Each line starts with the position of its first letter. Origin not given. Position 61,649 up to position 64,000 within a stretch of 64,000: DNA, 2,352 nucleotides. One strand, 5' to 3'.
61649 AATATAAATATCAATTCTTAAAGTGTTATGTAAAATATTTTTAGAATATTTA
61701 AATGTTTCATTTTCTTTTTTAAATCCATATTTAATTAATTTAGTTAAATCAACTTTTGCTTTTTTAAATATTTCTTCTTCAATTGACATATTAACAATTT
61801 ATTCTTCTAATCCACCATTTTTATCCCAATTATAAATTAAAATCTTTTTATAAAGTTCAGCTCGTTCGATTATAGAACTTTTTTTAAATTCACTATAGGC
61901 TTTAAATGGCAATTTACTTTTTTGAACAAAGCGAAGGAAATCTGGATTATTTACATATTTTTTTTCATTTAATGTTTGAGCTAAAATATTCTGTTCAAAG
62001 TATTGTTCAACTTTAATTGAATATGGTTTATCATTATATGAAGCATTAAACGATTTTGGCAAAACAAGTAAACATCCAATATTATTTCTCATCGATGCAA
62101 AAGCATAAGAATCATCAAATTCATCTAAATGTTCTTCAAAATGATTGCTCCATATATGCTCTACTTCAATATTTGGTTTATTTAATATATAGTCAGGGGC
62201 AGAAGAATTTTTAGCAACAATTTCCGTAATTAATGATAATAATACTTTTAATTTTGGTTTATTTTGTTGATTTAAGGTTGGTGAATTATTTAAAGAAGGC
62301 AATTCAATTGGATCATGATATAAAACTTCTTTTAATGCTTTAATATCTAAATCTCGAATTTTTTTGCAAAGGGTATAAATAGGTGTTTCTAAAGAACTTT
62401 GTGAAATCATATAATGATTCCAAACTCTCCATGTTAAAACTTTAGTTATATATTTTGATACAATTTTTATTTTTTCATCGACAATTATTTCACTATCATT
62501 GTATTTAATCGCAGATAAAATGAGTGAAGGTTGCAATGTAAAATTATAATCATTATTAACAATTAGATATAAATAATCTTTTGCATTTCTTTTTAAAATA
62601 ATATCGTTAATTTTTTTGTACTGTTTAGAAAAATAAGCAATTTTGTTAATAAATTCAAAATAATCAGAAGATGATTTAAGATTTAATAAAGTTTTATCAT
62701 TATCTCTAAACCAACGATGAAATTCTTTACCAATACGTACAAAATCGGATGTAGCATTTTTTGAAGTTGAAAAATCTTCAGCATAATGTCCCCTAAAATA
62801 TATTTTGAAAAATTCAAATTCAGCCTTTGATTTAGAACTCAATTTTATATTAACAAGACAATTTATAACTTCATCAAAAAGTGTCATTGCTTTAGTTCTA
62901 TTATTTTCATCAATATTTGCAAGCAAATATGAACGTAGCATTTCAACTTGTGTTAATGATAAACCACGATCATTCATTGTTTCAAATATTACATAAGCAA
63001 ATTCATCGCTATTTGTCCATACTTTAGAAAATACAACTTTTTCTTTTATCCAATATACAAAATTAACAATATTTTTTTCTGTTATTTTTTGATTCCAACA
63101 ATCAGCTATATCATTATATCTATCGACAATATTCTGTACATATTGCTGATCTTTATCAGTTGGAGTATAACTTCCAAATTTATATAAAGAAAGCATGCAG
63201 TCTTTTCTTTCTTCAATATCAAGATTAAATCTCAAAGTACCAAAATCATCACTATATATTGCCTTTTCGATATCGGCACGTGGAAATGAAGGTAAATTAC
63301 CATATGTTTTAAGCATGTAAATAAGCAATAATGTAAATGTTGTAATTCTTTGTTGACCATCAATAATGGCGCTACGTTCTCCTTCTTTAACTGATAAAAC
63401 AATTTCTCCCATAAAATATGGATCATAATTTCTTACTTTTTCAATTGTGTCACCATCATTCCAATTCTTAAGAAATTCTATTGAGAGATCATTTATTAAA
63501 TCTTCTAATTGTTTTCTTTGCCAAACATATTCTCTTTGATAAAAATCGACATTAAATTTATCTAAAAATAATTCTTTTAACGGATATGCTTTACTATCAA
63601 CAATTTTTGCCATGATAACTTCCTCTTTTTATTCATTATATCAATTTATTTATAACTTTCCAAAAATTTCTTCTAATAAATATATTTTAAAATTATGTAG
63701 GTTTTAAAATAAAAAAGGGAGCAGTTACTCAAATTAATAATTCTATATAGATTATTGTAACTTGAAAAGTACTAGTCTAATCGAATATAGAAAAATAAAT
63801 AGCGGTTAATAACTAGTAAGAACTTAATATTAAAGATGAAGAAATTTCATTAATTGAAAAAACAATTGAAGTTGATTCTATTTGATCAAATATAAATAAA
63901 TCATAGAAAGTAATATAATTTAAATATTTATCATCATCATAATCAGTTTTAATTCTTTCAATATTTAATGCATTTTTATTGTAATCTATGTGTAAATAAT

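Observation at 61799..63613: GmrSD-family (DUF262 + DUF1524) single-protein restriction candidate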

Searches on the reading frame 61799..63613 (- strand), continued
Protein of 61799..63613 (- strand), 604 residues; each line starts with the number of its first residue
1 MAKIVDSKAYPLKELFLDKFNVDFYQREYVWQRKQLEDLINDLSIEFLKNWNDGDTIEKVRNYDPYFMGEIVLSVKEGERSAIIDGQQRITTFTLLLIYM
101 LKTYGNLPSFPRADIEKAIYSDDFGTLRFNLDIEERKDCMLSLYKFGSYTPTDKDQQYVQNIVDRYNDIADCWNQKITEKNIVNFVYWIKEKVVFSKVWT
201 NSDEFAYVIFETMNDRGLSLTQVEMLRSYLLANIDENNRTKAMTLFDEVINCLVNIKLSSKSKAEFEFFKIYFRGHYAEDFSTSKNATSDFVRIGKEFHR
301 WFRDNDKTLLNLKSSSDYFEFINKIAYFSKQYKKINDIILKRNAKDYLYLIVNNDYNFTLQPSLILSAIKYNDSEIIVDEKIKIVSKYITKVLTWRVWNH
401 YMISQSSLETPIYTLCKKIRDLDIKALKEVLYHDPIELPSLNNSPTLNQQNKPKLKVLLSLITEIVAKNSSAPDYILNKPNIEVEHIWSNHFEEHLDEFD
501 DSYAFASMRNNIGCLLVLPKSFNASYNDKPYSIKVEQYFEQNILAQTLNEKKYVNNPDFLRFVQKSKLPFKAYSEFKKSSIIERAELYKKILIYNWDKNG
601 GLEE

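Call 37: find_encoding_contigs(protein=P0002, flank=8000, max_places=3)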
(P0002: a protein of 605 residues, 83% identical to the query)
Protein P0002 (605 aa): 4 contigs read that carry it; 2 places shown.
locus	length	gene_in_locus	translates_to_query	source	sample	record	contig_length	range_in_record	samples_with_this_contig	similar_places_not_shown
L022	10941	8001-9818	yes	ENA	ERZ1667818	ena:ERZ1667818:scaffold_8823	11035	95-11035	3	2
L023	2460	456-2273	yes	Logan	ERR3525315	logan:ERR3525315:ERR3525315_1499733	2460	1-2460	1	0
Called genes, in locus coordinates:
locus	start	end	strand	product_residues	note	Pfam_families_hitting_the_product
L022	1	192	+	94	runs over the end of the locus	?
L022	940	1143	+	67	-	PF13443:HTH_26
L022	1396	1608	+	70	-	-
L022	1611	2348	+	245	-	PF13391:HNH_2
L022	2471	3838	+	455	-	PF09491:RE_AlwI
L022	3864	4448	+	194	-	-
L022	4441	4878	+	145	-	-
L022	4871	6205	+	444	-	-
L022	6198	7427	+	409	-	PF13289:SIR2_2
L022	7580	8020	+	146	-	-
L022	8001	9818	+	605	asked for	PF03235:GmrSD_N, PF07510:GmrSD_C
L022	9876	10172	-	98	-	PF14198:TnpV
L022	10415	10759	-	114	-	PF05635:23S_rRNA_IVP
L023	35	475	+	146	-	-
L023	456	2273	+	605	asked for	PF03235:GmrSD_N, PF07510:GmrSD_C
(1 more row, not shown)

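Call 38: predict_structure(alignment_id=A2)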
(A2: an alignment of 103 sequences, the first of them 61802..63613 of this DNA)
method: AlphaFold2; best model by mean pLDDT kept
length: 604 residues; sequences in the alignment: 103
mean_pLDDT: 89.9   pTM: 0.74
mean pLDDT of the five models: 89.9, 89.4, 88.7, 88.4, 86.8
residues with pLDDT >= 90: 428; 70-90: 139; 50-70: 30; < 50: 7
segments of 3 or more residues with pLDDT < 50: 216-218, 602-604
pLDDT, mean of each block of 10 residues (from residue 1): 80 89 60 87 95 93 91 79 83 95 95 92 82 85 93 85 92 94 96 90 70 55 85 86 91 85 90 94 76 88 90 94 98 96 96 95 97 97 97 95 85 96 96 92 93 97 96 95 96 94 96 98 95 96 96 92 95 96 98 82 48
secondary structure, 60 per line:
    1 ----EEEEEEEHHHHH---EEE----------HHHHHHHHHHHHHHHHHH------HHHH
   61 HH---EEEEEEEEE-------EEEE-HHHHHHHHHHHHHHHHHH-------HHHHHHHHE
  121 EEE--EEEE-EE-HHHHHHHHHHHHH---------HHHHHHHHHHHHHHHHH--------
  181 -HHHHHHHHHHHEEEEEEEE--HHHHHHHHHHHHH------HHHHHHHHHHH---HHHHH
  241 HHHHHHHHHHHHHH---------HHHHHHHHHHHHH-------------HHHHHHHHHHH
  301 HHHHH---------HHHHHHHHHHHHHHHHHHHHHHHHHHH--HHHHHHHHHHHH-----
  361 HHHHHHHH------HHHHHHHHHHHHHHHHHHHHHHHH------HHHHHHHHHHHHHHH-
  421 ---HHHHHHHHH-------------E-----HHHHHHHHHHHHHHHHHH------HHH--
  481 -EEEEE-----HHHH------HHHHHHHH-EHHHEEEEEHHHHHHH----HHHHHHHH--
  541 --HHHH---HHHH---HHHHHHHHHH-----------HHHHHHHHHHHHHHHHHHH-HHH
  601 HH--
elements in order: E5-11 H12-16 E20-22 H33-50 H57-62 E66-74 E82-85 H87-104 H112-119 E120-123 E126-129 H134-146 H156-172 H182-192 E193-200 H203-215 H222-232 H236-254 H264-276 H290-305 H315-341 H344-355 H361-368 H375-398 H405-419 H424-432 H452-469 E482-486 H492-495 H502-509 E515-519 H520-526 H531-538 H543-546 H550-553 H557-566 H578-596 H598-602

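Call 41: fold_search(model_id=the predicted structure, library=pdb)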
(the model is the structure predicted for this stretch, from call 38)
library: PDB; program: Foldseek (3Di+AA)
matches with E <= 10: 74; with E <= 0.001: 12
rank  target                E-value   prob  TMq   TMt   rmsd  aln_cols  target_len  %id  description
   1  9jfl_A                9.7e-12  1.00  0.51  0.52   8.9       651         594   18  Molecular basis of the phosphorothioation-sensing antiphage defence system DndBCDE-DndI (released 2024-12-11)
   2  7drs_A                9.3e-11  1.00  0.36  0.29  21.5       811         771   12  Structure of SspE_40224 (released 2022-06-29)
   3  7drr_A                1.3e-10  1.00  0.37  0.30  21.7       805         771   12  Structure of SspE-R100A protein (released 2022-06-29)
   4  9jfl_B                2.6e-10  1.00  0.47  0.48   9.6       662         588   17  Molecular basis of the phosphorothioation-sensing antiphage defence system DndBCDE-DndI (released 2024-12-11)
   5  6jiv_C                3.4e-07  1.00  0.28  0.30  20.2       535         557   12  SspE crystal structure (released 2020-03-25)
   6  6jiv_A                4.7e-07  1.00  0.25  0.26  20.9       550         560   12  SspE crystal structure (released 2020-03-25)
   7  7p9k_A                6.9e-07  1.00  0.26  0.27  23.9       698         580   13  BrxU, GmrSD-family Type IV restriction enzyme (released 2021-12-08)
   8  7p9m_A                7.2e-05  1.00  0.28  0.29  24.0       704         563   13  BrxU, GmrSD-family Type IV restriction enzyme (released 2021-12-08)
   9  7dri_A                8.6e-05  1.00  0.38  0.47   9.6       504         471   12  Structure of SspE_CTD_41658 (released 2022-06-29)
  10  7dri_B                1.7e-04  1.00  0.37  0.46   9.6       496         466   12  Structure of SspE_CTD_41658 (released 2022-06-29)
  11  7dri_D                2.0e-04  1.00  0.34  0.42   9.8       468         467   12  Structure of SspE_CTD_41658 (released 2022-06-29)
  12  7dri_C                9.0e-04  1.00  0.39  0.48   9.0       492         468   12  Structure of SspE_CTD_41658 (released 2022-06-29)
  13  6ait_F                6.9e-01  0.05  0.10  0.12  22.6       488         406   10  Crystal structure of E. coli BepA (released 2018-12-26)
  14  8jgx_A                1.6e+00  0.03  0.10  0.12  20.2       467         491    8  Crystal structure of Acinetobacter baumannii exopolyphosphatase (released 2024-05-15)
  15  7oy2_B                1.7e+00  0.04  0.09  0.12  22.8       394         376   11  High resolution structure of cytochrome bd-II oxidase from E. coli (released 2021-12-15)
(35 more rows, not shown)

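Call 58: find_related_loci(query=A2, collection=viral_contigs, flank=6000)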
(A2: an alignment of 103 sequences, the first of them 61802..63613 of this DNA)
Query A2 (604 aa) in viral_contigs; peptide patterns used: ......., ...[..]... (x = any residue, [..] = any of these).
159 stretches matched a pattern; 31 encode a relative of the query (tblastn E <= 1e-3); 31 distinct loci.
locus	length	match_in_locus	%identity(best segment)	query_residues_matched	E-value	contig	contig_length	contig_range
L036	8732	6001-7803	60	3-598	0e+0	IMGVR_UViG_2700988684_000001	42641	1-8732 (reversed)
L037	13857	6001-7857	28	1-596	3e-58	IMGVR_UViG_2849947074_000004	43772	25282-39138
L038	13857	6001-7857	28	1-596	9e-56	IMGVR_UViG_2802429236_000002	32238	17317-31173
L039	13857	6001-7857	28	1-596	9e-56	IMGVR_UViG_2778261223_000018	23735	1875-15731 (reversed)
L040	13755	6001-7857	28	1-596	1e-55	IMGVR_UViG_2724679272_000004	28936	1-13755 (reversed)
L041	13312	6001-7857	27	1-596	8e-55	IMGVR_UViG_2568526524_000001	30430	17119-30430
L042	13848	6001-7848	27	5-596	6e-55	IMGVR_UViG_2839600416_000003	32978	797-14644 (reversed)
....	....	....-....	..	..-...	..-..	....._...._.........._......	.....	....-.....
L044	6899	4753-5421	27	20-235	5e-13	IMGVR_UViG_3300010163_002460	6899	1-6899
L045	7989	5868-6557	29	9-246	5e-13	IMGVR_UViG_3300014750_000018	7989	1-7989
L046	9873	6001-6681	25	20-239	5e-12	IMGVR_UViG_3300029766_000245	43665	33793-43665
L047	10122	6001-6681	25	20-239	5e-12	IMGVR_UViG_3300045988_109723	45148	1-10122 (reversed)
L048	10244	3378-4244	24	20-305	9e-12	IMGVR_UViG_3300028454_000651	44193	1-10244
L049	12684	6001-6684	26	5-232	6e-12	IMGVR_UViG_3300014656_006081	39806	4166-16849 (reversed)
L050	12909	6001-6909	26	26-331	4e-11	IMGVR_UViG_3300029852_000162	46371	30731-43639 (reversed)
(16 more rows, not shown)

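Call 60: list_cluster_members(proteins=[P0001, P0271, P0002])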
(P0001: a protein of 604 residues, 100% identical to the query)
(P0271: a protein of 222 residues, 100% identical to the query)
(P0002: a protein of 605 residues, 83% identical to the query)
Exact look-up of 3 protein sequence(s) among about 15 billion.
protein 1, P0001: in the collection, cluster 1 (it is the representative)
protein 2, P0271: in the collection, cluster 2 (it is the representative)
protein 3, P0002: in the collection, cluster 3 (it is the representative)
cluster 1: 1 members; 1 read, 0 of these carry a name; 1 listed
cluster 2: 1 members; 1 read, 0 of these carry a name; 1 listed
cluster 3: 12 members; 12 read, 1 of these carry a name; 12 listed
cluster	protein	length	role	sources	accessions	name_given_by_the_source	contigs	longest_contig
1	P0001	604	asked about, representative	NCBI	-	-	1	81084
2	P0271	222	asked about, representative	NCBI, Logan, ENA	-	-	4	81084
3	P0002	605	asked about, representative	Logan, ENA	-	-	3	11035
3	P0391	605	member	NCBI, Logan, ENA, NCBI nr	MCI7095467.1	MAG: DUF262 domain-containing protein [Clostridiales bacterium] | DUF262 domain-containing protein [Clostridiales bacterium]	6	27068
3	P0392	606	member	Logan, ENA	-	-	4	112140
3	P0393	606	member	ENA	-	-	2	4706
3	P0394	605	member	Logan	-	-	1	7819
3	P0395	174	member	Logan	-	-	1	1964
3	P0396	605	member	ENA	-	-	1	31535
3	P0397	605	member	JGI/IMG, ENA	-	-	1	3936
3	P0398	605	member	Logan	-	-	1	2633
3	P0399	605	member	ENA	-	-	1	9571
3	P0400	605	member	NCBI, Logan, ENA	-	-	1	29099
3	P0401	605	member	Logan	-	-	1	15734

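Call 61: search_protein_families(library=phrogs, proteins=[window:61802-63613:-], max_evalue=0.001)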
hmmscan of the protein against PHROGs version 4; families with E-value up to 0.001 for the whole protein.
window:61802-63613:- (604 aa): 1 family
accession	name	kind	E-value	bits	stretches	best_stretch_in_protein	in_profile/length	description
phrog_21165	-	unknown function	6.4e-23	82.5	1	18-541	20-530/567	-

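Call 68: search_solved_structures(query=A2, max_evalue=1, show_alignments=0)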
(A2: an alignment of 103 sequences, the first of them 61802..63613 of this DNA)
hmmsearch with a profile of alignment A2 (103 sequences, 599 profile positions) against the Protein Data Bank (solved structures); distinct sequences matched with E-value up to 1: 8.
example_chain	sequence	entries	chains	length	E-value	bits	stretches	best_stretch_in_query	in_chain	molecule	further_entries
9jfl_B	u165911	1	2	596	1.7e-10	43.3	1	10-238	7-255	DUF262 domain-containing protein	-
20yv_A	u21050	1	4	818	1.1e-08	37.3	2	23-101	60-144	DUF262 domain-containing protein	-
20yw_A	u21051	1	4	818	1.3e-07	33.9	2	23-101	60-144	DUF262 domain-containing protein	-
6jiv_D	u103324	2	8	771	1.6e-05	26.9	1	26-103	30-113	SspE protein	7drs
7drr_D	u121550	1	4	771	0.00022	23.2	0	26-103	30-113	SspE protein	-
7p9k_A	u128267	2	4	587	0.2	13.4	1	14-98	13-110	DUF262 domain-containing protein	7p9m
5i4e_A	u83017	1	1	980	0.78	11.4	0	271-335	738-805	Myosin-14,Alpha-actinin A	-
5jlh_F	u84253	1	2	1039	0.85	11.3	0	271-335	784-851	Myosin-14,Alpha-actinin A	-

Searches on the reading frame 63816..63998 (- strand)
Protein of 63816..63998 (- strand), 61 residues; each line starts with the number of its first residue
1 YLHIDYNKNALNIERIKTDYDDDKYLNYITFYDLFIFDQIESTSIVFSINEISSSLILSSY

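Call 62: find_homologous_proteins(query=window:63816-63998:-, max_evalue=0.01)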
Query seq(61 aa): no candidate shares three 5-residue words with the query. No homologue found.
